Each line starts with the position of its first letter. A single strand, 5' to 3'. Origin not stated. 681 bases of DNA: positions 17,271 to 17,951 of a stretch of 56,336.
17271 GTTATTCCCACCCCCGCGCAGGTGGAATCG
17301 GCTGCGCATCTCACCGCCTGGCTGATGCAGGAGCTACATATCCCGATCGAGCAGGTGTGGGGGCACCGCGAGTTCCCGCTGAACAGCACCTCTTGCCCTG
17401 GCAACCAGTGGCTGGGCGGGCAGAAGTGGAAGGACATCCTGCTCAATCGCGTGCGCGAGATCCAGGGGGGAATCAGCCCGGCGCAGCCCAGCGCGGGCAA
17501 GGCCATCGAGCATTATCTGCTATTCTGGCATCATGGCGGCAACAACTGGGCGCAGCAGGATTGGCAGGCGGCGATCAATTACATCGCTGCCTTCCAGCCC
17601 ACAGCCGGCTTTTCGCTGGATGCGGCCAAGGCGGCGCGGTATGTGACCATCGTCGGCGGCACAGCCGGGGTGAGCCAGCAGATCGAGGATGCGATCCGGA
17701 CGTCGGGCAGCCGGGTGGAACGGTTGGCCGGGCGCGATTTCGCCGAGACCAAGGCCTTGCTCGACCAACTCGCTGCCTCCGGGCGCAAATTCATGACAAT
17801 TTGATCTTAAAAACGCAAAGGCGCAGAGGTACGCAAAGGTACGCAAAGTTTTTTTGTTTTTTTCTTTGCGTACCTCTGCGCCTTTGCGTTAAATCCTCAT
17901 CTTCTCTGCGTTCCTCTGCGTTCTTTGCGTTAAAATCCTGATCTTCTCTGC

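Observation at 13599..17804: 1,401-aa wall enzyme with a GH-A barrel, two catalytically dead and one live Amidase_2 domain on coiled-coil spacers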

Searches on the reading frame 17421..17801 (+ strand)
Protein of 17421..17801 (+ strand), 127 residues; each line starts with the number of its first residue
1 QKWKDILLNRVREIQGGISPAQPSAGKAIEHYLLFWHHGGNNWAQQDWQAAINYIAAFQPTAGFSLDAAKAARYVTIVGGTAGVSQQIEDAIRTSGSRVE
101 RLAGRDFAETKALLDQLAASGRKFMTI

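Call 8: search_protein_families(library=pfam, proteins=[window:17421-17801:+], max_evalue=10)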
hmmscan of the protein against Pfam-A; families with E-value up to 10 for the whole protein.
window:17421-17801:+ (127 aa): 5 families
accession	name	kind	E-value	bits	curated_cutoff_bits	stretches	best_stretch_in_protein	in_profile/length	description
PF09411.16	PagL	-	0.07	13.7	23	1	31-99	25-75/136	Lipid A 3-O-deacylase (PagL)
PF04122.17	CW_binding_2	-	0.1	13.6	24.9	1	70-89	58-73/73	Cell wall binding domain 2 (CWB2)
PF19111.5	DUF5798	-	0.12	13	27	1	86-119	32-64/89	Family of unknown function (DUF5798)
PF10761.14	DUF2590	-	0.17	12.5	27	1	63-117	9-60/100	Protein of unknown function (DUF2590)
PF10041.14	DUF2277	-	0.18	12.6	25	1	52-103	5-56/78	Uncharacterized conserved protein (DUF2277)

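Call 23: search_protein_families(library=phrogs, proteins=[window:17421-17801:+], max_evalue=1)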
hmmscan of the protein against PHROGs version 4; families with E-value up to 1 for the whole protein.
window:17421-17801:+ (127 aa): 3 families
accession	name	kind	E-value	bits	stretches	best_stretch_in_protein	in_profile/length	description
phrog_8822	-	unknown function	0.02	14.7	1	73-110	105-142/394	-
phrog_4762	-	unknown function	0.095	11.6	1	29-55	115-141/822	-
phrog_7816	-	unknown function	0.58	9.3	1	72-114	512-554/739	-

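Call 35: find_homologous_proteins(query=window:17466-17801:+, max_evalue=0.001)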
Query window:17466-17801:+ (112 aa): 10 proteins with E <= 0.001 among 23 candidates.
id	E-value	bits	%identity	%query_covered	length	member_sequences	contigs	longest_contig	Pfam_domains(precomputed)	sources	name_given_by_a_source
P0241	8.7e-35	137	63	92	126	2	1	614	-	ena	-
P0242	2.2e-32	129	55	98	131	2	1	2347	-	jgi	jgi:alkanesulfonate monooxygenase SsuD/methylene tetrahydromethanopterin reductase-like flavin-depen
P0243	5.4e-31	125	62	92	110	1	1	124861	-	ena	-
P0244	7.8e-31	124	59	89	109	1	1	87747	-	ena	-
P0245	8.0e-31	124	52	97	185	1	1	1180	-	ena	-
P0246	3.8e-30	122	52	96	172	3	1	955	-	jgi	jgi:hypothetical protein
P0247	3.0e-29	119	52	97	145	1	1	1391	-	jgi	-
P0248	1.4e-26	111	54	92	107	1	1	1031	-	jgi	jgi:hypothetical protein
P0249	1.9e-24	104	53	90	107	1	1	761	-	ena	-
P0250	1.4e-16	79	59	67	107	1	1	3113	-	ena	-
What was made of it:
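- Tried and rejected: It found only 10 proteins, which are probably fragments of the same family (call 35).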

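Call 41: predict_structure(alignment_id=A3)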
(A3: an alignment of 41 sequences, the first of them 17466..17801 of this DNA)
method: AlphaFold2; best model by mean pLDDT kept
length: 112 residues; sequences in the alignment: 41
mean_pLDDT: 86.4   pTM: 0.78
mean pLDDT of the five models: 86.4, 85.4, 84.8, 82.4, 81.9
residues with pLDDT >= 90: 73; 70-90: 23; 50-70: 12; < 50: 4
segments of 3 or more residues with pLDDT < 50: none
pLDDT, mean of each block of 10 residues (from residue 1): 50 91 70 92 95 95 83 94 92 92 95 89
secondary structure, 60 per line:
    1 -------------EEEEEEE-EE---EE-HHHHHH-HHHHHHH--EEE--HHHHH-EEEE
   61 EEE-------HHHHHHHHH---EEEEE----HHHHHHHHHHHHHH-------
elements in order: E14-20 H30-35 H37-43 E46-48 H51-55 E57-63 H71-79 E83-87 H92-105
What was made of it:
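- On CWB2 cell-wall-binding domain (PF04122): The model has pLDDT 86 (call 41).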

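Call 44: fold_search(model_id=the predicted structure, library=pdb)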
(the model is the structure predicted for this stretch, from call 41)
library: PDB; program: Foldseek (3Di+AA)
matches with E <= 10: 1068; with E <= 0.001: 1
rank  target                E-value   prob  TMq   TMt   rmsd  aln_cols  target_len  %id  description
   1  5j6q                  6.3e-04  1.00  0.57  0.13   3.4        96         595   25  Cwp8 from Clostridium difficile (released 2017-02-08)
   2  7acy_B                3.2e-03  1.00  0.55  0.19   4.2       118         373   19  H/L (SLPH/SLPL) complex from C. difficile (CD630 strain) (released 2022-03-09)
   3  7acx_B                5.4e-03  1.00  0.58  0.20   3.2       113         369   18  H/L (SLPH/SLPL) complex from C. difficile (R7404 strain) (released 2022-03-09)
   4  8bby_B                7.1e-03  1.00  0.52  0.16   3.4       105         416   21  VarB H/L (SLPL/SLPH) complex from C. difficile SlpA (R20291 strain) (released 2023-07-12)
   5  7acx_D                1.7e-02  1.00  0.63  0.21   2.7       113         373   17  H/L (SLPH/SLPL) complex from C. difficile (R7404 strain) (released 2022-03-09)
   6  8ju8                  2.2e-02  0.75  0.41  0.36   5.7       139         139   12  de novo designed protein (released 2023-07-26)
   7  9f8e_B                2.4e-02  0.99  0.53  0.17   3.4       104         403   20  SLPL/SLPH (H/L) complex from C. difficile SlpA (Ox247_delta_orf2 strain, SLCT11) (released 2025-09-03)
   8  9f8f_B                2.4e-02  0.99  0.56  0.18   4.4       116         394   19  SLPL/SLPH (H/L) complex C. difficile Opt2472 strain (SLCT2) (released 2025-09-03)
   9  5h3c_A                2.4e-02  0.89  0.46  0.35  11.2       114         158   10  Crystal structure of Arabidopsis SNC1 TIR domain (released 2016-12-07)
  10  4cu5_A                2.5e-02  0.97  0.48  0.60   4.1       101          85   12  C-terminal domain of endolysin from phage CD27L is a trigger and release factor (released 2014-08-06)
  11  7acz_B                4.6e-02  0.98  0.55  0.17   3.9       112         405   21  RdeltaD2 H/L (LMW SLP/HMW SLP) complex from C. difficile SlpA (R20291 strain) (released 2022-03-09)
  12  2kpo_MODEL_1_A        5.6e-02  0.87  0.49  0.50   4.2       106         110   11  Solution NMR structure of de novo designed rossmann 2x2 fold protein, Northeast Structural Genomics Consortium (released 2009-12-01)
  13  7acz_D                6.0e-02  0.97  0.54  0.17   4.3       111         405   18  RdeltaD2 H/L (LMW SLP/HMW SLP) complex from C. difficile SlpA (R20291 strain) (released 2022-03-09)
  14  8bby_D                6.0e-02  0.97  0.56  0.17   4.6       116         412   19  VarB H/L (SLPL/SLPH) complex from C. difficile SlpA (R20291 strain) (released 2023-07-12)
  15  6vg7_MODEL_1_A        7.3e-02  0.91  0.50  0.53   4.1       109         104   11  De novo designed Rossmann fold protein ROS2_49223 (released 2020-08-19)
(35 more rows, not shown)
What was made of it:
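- On CWB2 cell-wall-binding domain (PF04122): Eight of the eleven best Foldseek PDB hits are Cwp8 (E 6.3e-4, 25% identity) and SlpA HMW chains, with TMq 0.52-0.63 (call 44).
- The CD27L endolysin C-terminal domain appears among the fold hits of the tail (call 44).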

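Call 68: search_solved_structures(query=A5, max_evalue=10, show_alignments=2)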
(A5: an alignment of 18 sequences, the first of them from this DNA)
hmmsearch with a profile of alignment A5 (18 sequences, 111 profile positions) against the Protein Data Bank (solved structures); distinct sequences matched with E-value up to 10: 21.
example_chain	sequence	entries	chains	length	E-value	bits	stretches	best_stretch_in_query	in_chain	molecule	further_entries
5j6q_A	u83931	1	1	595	1.4e-10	44.3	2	56-95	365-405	Cell wall binding protein cwp8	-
7acx_B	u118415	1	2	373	3.7e-10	42.9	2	54-96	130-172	S-layer protein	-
7acy_B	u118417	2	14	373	3.7e-10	42.9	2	54-96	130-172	S-layer protein | Precursor of the S-layer proteins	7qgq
9f8e_B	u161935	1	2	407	1.7e-09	40.8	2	56-95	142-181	S-layer protein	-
9f8f_B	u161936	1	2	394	6.5e-09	38.9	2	55-95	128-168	SLPH - S-layer protein HMW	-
7acz_B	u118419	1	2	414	8.1e-09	38.6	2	54-95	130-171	SLPH (HMW SLP)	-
8bby_B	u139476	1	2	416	8.2e-09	38.6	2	54-95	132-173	S-layer protein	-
5j72_A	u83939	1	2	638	0.052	16.7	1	58-97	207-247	Putative N-acetylmuramoyl-L-alanine amidase,autolysin cwp6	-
1uou_A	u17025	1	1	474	0.064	16.4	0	68-101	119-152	THYMIDINE PHOSPHORYLASE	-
2wk5_A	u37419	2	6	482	0.067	16.3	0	68-101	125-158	THYMIDINE PHOSPHORYLASE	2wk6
2j0f_A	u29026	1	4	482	0.067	16.3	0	68-101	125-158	THYMIDINE PHOSPHORYLASE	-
3r0n_A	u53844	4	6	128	0.1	15.7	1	26-87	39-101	Poliovirus receptor-related protein 2 | Nectin-2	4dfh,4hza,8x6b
4dfi_A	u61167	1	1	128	0.11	15.7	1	26-87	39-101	Poliovirus receptor-related protein 2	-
9e6y_D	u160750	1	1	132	0.11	15.6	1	26-87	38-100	Nectin-2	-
5v52_C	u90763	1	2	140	0.13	15.4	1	26-87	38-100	Nectin-2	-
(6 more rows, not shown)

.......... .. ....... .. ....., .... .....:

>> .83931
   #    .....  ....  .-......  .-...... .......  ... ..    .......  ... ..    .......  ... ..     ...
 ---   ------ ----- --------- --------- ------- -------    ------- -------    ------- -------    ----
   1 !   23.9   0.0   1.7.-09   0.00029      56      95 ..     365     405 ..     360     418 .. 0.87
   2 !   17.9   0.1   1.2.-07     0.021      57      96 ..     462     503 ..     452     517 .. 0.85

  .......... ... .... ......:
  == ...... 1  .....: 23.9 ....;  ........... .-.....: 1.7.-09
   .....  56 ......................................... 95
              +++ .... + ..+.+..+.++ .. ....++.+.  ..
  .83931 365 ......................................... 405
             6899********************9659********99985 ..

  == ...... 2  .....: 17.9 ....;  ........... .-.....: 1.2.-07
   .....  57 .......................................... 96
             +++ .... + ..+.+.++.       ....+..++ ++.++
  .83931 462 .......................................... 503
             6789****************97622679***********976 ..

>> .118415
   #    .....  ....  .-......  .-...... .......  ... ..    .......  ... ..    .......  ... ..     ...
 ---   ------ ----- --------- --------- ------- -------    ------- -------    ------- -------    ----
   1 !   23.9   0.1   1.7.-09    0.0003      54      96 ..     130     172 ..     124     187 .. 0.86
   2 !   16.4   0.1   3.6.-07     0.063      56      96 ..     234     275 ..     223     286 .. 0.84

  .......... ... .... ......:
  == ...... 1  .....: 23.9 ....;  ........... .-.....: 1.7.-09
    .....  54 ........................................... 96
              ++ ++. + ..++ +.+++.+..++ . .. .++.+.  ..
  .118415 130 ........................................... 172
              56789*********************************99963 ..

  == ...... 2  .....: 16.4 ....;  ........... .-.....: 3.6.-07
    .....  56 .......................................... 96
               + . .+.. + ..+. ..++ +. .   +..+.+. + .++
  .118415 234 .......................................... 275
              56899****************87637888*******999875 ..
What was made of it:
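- On CWB2 cell-wall-binding domain (PF04122): However, a profile of 18 family tails hits Cwp8 at E 1.4e-10 and SlpA HMW at 3.7e-10 (call 68).
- Closest known: Clostridioides difficile CWB2 cell-wall proteins: Cwp19. Same: The tail profile matches Cwp8 and SlpA (calls 44, 68).
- Checked: Tail aa 1301-1401: CWB2-like by profile (Cwp8 E 1.4e-10, call 68) and by fold (call 44).
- CWB2-like by profile and by fold (calls 44, 68).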
